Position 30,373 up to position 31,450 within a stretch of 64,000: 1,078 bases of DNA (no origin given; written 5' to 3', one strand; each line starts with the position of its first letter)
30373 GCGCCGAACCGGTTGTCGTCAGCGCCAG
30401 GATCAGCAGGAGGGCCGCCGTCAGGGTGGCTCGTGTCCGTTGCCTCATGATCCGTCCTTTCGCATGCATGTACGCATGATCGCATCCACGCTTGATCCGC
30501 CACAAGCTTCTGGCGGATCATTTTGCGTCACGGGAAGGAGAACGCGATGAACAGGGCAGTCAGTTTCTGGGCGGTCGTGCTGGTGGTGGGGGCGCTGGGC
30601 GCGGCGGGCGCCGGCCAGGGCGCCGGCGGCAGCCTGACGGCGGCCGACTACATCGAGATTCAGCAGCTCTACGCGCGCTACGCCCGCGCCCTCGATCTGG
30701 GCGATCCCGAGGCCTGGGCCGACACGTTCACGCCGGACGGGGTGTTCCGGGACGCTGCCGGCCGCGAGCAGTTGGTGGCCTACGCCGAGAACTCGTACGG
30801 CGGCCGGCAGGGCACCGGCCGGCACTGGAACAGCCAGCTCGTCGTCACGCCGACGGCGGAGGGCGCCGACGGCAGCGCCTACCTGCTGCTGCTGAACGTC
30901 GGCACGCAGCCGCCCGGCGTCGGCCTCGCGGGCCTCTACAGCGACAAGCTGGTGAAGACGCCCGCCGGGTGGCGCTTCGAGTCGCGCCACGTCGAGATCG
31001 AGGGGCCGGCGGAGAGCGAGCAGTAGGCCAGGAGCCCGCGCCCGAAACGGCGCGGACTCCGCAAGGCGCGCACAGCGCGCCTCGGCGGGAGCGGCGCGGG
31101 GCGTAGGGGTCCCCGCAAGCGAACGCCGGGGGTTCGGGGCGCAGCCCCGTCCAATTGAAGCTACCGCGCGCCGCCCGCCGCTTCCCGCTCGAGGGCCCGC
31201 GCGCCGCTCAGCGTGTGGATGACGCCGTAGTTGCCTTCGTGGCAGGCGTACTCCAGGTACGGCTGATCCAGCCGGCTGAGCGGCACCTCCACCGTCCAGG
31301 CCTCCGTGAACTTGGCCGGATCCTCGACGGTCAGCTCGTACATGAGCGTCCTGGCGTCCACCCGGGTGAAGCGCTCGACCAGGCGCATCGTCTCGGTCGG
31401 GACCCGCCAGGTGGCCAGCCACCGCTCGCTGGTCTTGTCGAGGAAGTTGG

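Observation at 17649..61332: Dense family of about 105-130-bp G+C-rich structured intergenic repeats: 11 copies at 9 loci in 44 kb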

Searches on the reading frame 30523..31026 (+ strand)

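Call 38: search_protein_families(library=pfam, proteins=[window:30523-31026:+])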
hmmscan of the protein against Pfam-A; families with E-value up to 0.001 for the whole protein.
window:30523-31026:+ (167 aa): 3 families
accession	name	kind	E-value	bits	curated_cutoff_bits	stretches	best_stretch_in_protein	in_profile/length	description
PF13577.12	SnoaL_4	-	4.4e-24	85.3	24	1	40-156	3-126/126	SnoaL-like domain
PF14534.12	DUF4440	-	3e-05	24.8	25.2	1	46-151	1-106/107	Domain of unknown function (DUF4440)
PF12680.13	SnoaL_2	-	0.00011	23.2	27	1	51-102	2-43/102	SnoaL-like domain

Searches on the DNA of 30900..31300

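Call 10: search_rna_families(source=window, start=30900, end=31300, threshold=evalue, max_evalue=10)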
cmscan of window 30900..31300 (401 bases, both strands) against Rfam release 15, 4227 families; matches with E-value up to 10: 1.
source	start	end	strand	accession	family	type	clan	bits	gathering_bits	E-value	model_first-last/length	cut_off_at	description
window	31204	31273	-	RF02184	ST7-OT3_2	Gene; lncRNA;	-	13.3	100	5.8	69-138/138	no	ST7 overlapping transcript 3 conserved region 2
